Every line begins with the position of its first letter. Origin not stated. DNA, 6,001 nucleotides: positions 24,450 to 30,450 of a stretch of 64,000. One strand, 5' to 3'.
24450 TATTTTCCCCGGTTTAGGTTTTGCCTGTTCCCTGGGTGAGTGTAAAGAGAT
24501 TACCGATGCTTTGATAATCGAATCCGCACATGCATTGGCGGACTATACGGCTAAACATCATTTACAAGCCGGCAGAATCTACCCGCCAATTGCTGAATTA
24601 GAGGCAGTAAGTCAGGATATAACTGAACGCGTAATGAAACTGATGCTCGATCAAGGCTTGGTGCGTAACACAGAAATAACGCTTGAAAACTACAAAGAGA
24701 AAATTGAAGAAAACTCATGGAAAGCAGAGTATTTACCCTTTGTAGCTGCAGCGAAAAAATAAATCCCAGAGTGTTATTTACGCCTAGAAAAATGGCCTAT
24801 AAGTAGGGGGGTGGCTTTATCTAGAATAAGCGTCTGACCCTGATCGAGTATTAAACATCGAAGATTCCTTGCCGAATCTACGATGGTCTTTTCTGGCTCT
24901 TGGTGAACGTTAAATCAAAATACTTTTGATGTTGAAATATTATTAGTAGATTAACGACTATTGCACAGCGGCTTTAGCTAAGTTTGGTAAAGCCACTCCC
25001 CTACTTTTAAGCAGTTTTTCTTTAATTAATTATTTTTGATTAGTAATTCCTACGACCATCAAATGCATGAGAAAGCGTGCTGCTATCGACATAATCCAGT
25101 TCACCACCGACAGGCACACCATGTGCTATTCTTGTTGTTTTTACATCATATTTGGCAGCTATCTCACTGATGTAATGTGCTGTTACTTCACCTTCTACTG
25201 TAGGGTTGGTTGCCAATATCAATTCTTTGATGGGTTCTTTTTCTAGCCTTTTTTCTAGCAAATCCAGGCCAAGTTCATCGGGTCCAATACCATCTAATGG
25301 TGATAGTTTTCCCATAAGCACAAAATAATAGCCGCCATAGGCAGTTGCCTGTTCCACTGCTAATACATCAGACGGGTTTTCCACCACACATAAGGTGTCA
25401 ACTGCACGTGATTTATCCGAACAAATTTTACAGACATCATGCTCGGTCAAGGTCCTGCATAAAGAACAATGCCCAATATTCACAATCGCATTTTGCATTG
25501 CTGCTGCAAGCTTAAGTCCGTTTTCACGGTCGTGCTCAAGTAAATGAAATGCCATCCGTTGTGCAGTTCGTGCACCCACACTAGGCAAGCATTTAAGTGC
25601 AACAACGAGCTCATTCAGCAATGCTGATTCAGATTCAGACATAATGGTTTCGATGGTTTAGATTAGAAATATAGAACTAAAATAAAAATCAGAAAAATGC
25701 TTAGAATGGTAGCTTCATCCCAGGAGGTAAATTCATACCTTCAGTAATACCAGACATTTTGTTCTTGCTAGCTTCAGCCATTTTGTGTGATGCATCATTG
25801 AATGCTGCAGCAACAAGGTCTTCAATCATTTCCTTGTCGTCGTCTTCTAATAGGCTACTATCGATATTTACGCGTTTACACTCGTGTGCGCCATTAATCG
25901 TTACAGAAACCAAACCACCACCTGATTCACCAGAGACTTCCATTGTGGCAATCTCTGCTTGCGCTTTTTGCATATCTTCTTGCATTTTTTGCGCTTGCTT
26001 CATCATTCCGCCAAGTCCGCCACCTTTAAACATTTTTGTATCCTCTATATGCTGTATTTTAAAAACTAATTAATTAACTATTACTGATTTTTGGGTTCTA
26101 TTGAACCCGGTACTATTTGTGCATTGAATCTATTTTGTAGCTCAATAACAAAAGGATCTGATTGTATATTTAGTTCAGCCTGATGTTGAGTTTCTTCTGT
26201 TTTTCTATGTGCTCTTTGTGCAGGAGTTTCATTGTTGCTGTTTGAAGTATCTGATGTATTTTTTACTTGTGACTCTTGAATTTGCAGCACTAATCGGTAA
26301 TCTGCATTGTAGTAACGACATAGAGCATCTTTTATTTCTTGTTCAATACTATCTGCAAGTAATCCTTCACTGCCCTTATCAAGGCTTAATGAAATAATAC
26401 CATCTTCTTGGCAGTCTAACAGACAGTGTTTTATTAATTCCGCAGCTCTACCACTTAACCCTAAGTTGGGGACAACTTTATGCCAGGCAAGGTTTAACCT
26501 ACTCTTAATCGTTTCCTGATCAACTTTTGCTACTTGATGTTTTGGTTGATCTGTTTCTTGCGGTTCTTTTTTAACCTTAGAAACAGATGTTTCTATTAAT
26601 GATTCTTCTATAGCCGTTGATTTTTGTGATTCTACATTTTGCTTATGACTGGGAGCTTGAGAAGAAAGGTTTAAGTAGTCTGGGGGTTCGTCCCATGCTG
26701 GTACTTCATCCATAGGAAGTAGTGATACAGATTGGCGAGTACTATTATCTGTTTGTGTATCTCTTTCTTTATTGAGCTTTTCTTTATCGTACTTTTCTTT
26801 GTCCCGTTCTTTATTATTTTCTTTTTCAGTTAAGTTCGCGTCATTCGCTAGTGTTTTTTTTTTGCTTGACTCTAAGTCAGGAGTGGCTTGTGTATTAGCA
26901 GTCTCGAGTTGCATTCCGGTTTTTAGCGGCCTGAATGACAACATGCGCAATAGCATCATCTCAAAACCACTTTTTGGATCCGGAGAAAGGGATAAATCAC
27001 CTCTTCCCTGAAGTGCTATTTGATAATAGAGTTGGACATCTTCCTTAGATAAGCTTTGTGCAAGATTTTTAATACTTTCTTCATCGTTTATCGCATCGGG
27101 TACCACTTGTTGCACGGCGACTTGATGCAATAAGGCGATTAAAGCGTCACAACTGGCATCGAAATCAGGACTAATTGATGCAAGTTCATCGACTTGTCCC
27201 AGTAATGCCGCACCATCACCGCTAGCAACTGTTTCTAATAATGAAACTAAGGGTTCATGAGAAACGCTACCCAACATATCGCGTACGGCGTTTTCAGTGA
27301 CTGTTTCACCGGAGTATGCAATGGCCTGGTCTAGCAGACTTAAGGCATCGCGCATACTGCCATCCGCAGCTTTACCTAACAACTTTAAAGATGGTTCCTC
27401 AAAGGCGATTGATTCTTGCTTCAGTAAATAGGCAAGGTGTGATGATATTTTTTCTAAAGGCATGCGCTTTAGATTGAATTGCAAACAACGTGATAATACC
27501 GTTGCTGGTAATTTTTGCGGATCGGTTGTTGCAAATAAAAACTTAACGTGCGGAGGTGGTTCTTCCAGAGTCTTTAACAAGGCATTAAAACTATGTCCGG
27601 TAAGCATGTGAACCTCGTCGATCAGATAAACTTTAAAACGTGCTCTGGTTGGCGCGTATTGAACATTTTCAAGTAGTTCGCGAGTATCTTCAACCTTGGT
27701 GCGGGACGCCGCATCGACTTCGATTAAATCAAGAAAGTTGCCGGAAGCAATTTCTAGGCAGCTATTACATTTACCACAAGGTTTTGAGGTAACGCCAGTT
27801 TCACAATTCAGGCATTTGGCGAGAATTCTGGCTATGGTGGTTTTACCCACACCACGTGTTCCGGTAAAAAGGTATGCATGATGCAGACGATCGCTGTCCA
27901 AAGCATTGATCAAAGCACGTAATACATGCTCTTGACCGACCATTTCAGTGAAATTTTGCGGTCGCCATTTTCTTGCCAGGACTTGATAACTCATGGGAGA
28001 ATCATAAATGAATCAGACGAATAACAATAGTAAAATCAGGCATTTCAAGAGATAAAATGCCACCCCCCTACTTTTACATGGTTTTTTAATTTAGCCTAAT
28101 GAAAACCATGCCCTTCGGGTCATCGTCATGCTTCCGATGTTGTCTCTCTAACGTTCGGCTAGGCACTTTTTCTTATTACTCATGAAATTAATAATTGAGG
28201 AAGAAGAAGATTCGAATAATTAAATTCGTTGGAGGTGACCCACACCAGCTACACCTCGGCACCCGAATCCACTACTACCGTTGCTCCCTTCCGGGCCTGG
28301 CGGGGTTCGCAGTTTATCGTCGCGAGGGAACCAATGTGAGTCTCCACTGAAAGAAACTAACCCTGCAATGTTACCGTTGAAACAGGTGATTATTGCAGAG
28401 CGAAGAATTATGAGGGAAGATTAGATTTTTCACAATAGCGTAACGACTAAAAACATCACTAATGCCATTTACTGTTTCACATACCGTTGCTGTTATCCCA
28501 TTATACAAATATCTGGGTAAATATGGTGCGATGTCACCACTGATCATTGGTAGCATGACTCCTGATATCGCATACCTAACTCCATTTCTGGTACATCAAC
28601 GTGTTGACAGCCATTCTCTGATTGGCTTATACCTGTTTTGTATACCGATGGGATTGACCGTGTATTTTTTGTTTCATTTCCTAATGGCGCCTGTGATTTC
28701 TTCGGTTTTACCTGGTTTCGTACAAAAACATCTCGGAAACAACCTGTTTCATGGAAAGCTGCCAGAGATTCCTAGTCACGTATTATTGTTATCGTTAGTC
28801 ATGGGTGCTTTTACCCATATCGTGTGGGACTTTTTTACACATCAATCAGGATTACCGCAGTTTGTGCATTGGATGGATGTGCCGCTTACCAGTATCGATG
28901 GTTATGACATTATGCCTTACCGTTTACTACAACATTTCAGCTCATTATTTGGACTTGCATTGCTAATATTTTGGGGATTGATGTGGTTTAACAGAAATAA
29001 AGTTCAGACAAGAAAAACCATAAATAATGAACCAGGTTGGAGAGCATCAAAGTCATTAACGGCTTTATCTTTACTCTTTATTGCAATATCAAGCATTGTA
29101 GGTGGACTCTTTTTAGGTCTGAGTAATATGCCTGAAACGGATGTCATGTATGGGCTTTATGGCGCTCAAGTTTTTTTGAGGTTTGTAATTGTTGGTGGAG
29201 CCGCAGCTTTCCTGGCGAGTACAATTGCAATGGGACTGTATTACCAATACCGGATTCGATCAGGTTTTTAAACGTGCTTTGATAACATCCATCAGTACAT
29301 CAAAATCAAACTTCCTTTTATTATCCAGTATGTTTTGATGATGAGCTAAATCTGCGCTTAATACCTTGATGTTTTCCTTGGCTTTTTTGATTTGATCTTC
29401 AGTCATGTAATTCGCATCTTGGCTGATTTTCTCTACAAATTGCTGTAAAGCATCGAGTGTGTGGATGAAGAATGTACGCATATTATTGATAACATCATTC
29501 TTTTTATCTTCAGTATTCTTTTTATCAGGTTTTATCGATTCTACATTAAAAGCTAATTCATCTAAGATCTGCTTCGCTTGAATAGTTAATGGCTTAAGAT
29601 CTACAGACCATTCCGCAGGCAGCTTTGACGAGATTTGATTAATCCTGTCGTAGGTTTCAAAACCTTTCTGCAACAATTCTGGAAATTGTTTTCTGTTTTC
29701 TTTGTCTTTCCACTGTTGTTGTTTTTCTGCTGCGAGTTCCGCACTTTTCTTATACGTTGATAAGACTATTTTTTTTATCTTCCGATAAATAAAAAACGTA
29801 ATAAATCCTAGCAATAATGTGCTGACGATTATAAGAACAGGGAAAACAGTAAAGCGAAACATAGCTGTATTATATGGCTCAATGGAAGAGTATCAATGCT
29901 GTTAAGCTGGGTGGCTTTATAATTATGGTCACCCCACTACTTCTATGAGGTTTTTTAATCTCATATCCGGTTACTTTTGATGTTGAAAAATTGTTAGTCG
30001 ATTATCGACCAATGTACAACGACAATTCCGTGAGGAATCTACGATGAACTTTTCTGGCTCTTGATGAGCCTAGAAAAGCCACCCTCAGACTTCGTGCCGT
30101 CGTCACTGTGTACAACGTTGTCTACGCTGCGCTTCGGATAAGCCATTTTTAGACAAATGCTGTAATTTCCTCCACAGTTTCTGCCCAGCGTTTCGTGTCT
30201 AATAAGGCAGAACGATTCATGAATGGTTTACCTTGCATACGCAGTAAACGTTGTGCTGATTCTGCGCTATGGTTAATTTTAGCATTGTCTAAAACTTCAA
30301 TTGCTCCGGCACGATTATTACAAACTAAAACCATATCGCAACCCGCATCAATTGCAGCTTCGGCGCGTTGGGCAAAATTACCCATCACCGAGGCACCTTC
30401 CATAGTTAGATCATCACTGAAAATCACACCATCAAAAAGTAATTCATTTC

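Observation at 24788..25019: Module B: twin inner hairpins with a hypervariable 4-nt loop, shared by three loci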

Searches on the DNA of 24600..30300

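Call 61: search_rna_families(source=window, start=24600, end=30300, threshold=evalue, max_evalue=1)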
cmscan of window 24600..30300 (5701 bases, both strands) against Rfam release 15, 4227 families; matches with E-value up to 1: 2.
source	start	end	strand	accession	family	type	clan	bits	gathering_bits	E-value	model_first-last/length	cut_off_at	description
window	28240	28336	-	RF00169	Bacteria_small_SRP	Gene;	CL00003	69.1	40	2.6e-14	1-97/97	no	Bacterial small signal recognition particle RNA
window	24774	25029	+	RF04128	MIR8562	Gene; miRNA;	-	22.8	211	0.59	1-242/242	no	MIR8562 microRNA precursor family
